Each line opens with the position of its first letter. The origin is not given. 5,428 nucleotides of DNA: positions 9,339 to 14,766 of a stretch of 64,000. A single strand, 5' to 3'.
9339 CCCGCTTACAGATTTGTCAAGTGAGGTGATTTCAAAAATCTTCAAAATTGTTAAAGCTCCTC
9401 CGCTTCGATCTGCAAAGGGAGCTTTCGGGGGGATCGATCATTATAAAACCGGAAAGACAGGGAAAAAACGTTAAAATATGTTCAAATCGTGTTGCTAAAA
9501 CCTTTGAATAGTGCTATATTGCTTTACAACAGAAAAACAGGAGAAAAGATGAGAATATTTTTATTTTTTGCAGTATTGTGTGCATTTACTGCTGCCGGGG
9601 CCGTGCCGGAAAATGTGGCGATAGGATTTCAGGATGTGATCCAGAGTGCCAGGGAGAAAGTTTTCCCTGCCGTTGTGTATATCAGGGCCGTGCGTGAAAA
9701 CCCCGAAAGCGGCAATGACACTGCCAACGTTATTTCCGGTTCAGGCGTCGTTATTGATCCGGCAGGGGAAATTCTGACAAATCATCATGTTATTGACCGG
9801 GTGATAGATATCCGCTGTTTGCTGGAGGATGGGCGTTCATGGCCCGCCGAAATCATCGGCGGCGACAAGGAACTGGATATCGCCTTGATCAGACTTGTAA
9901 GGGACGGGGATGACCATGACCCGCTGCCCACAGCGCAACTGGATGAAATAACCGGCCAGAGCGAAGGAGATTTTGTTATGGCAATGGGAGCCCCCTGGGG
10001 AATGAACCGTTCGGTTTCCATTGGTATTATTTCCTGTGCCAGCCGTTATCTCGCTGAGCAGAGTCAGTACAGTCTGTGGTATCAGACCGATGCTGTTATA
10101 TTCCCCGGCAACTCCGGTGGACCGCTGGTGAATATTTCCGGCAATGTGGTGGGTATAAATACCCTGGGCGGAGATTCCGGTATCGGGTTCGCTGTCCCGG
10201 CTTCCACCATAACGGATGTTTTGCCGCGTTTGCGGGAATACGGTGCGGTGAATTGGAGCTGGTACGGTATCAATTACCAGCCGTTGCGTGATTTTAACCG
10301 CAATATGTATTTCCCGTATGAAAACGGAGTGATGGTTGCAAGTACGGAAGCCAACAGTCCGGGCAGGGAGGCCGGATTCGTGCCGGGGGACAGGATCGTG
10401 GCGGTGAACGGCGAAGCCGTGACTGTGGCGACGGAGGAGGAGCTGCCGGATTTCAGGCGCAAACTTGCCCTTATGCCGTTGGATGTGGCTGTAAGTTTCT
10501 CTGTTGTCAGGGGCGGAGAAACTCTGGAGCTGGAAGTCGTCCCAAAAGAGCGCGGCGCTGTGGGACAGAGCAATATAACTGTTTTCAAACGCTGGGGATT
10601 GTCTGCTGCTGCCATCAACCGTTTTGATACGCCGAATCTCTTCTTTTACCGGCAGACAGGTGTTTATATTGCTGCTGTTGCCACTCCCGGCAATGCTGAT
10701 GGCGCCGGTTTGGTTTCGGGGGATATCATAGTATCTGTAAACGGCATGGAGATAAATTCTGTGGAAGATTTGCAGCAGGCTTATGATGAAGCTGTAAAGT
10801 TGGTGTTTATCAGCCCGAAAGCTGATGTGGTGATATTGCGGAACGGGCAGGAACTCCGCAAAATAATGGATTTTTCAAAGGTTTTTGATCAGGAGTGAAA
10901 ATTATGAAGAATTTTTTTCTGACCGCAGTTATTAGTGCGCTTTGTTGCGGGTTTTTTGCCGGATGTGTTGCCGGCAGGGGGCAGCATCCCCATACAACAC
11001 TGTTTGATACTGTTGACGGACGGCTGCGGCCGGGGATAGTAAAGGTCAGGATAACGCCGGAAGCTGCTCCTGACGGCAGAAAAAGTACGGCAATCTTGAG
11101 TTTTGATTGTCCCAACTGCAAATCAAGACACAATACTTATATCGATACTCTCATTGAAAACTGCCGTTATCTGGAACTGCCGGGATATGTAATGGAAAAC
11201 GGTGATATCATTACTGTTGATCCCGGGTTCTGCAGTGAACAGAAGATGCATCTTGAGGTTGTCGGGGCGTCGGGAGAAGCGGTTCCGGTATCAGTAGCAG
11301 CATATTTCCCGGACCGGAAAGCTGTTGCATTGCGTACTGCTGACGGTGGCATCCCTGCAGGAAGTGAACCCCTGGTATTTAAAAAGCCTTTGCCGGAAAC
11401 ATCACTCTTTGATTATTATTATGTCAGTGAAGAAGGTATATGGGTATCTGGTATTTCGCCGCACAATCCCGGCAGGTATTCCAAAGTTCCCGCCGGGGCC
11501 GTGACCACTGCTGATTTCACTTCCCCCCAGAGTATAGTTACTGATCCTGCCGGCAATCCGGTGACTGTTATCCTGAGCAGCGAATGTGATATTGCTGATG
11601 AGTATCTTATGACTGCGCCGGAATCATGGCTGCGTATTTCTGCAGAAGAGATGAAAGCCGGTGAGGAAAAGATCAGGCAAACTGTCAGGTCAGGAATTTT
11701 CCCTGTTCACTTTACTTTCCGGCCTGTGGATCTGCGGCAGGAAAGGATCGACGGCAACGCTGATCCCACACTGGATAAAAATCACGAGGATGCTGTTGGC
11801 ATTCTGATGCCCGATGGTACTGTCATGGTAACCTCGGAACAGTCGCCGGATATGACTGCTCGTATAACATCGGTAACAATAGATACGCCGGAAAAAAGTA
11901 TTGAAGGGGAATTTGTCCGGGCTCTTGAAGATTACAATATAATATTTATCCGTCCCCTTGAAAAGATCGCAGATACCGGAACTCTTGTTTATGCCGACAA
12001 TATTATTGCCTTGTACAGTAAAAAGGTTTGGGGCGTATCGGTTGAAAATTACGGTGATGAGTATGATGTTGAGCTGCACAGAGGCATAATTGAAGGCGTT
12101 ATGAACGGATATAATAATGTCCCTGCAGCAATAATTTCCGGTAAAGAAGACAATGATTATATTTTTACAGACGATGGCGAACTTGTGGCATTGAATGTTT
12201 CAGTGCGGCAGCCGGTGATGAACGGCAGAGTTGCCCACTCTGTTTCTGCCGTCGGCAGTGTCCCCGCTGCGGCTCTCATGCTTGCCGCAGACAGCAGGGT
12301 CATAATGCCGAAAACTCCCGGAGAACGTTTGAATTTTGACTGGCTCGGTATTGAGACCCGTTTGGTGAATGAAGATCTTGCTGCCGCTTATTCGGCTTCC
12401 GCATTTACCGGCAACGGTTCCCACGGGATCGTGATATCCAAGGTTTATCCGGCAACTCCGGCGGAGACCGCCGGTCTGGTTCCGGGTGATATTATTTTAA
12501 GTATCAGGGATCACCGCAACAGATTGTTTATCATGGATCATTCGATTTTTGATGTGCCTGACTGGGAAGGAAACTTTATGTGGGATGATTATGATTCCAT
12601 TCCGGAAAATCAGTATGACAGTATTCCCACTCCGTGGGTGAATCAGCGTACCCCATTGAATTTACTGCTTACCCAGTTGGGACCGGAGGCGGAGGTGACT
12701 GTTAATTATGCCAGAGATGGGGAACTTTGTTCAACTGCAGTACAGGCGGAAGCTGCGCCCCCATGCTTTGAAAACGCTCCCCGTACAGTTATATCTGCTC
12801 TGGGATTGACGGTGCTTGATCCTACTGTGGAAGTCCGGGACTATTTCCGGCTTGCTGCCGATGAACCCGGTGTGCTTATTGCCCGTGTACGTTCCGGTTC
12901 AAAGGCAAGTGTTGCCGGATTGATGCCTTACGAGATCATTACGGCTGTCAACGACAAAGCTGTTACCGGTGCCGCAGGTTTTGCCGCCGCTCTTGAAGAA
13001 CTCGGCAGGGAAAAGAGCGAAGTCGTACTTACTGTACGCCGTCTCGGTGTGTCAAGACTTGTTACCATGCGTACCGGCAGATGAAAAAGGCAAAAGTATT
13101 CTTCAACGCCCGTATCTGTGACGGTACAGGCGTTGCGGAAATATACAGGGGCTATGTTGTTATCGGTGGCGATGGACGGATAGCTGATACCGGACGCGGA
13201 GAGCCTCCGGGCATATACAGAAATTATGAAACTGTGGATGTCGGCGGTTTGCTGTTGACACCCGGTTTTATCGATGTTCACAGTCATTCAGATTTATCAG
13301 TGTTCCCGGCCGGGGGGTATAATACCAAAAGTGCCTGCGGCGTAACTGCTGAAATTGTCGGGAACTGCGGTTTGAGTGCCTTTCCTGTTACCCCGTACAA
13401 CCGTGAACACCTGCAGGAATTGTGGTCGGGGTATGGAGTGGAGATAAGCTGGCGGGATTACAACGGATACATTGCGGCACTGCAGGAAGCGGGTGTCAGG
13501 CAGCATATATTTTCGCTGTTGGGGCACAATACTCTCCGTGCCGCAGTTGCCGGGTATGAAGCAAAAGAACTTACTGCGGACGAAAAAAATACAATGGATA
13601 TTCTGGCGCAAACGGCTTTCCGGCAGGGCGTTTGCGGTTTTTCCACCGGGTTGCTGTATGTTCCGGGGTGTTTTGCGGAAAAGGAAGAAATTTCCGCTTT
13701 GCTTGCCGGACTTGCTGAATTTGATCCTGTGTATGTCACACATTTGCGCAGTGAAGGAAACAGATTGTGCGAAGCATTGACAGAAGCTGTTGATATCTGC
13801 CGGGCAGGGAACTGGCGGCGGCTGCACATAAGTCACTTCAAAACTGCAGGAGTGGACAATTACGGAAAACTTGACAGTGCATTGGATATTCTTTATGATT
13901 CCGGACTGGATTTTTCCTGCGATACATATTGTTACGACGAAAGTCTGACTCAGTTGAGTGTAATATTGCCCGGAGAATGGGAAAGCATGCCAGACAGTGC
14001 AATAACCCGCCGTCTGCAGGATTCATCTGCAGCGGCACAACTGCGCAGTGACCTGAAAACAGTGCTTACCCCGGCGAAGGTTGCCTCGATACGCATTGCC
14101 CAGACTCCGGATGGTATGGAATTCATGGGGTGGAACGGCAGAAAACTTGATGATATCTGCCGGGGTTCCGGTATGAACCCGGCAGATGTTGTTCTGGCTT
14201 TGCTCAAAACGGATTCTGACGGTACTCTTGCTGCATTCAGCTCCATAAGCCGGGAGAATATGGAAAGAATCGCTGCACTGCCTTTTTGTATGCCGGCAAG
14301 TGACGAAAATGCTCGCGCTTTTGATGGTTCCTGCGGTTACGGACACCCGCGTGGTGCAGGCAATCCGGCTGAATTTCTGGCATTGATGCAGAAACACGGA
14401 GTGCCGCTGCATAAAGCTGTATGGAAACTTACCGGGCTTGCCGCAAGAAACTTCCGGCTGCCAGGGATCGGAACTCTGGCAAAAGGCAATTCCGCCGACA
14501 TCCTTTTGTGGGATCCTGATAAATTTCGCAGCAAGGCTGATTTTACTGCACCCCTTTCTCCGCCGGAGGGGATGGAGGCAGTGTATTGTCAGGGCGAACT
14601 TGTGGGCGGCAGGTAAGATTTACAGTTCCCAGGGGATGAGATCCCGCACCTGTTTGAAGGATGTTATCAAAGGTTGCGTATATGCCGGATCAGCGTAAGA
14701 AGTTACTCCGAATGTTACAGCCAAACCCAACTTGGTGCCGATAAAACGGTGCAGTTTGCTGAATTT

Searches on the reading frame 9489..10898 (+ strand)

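Call 71: search_protein_families(library=pfam, proteins=[window:9489-10898:+], max_evalue=0.00001)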
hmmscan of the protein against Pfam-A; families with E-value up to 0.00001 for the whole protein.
window:9489-10898:+ (469 aa): 5 families
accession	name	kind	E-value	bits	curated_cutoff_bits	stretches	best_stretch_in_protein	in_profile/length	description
PF13365.12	Trypsin_2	-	4.4e-28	99.3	27.6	1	84-223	1-144/144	Trypsin-like peptidase domain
PF17820.7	PDZ_6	-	1.9e-17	63.1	27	2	283-327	2-41/54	PDZ domain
PF13180.12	PDZ_2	-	3.7e-17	62.8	27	1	274-350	12-78/80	PDZ domain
PF00595.29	PDZ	-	1.1e-13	51.8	23.2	0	369-430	12-65/81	PDZ domain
PF00089.32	Trypsin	-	3.9e-12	46.9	20.6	1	85-244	28-219/220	Trypsin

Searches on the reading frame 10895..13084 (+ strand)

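Call 71: search_protein_families(library=pfam, proteins=[window:10895-13084:+], max_evalue=0.00001)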
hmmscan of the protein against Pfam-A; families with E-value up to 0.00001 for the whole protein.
window:10895-13084:+ (729 aa): 3 families
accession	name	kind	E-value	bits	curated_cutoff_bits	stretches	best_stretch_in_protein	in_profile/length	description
PF13180.12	PDZ_2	-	3.5e-14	53.3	27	0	653-723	7-76/80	PDZ domain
PF17820.7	PDZ_6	-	6.7e-13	48.6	27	0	513-537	1-25/54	PDZ domain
PF00595.29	PDZ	-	1.3e-08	35.5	23.2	0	509-537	24-52/81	PDZ domain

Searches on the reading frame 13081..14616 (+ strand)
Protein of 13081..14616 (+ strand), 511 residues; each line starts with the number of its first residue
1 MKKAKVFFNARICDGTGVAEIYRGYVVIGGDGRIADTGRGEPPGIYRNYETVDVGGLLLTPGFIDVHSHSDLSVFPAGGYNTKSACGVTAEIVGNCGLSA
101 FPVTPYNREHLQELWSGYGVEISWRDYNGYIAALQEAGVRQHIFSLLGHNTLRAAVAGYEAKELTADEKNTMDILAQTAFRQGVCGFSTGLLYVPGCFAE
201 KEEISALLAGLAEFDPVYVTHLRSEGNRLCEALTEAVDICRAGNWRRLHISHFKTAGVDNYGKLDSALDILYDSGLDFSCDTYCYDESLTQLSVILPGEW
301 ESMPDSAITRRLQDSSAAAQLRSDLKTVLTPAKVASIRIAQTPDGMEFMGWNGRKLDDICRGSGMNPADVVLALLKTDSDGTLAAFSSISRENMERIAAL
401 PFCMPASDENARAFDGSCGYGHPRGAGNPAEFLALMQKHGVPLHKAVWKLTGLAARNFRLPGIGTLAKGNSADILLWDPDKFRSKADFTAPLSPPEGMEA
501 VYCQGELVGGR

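Call 71: search_protein_families(library=pfam, proteins=[window:13081-14616:+], max_evalue=0.00001)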
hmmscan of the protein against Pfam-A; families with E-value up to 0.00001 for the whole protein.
window:13081-14616:+ (511 aa): 2 families
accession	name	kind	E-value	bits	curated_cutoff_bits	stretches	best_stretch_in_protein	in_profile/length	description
PF07969.17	Amidohydro_3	-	2.6e-18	67.2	29.7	1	50-191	1-141/472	Amidohydrolase family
PF01979.26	Amidohydro_1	-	1.4e-06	28.2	25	0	425-507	253-344/345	Amidohydrolase family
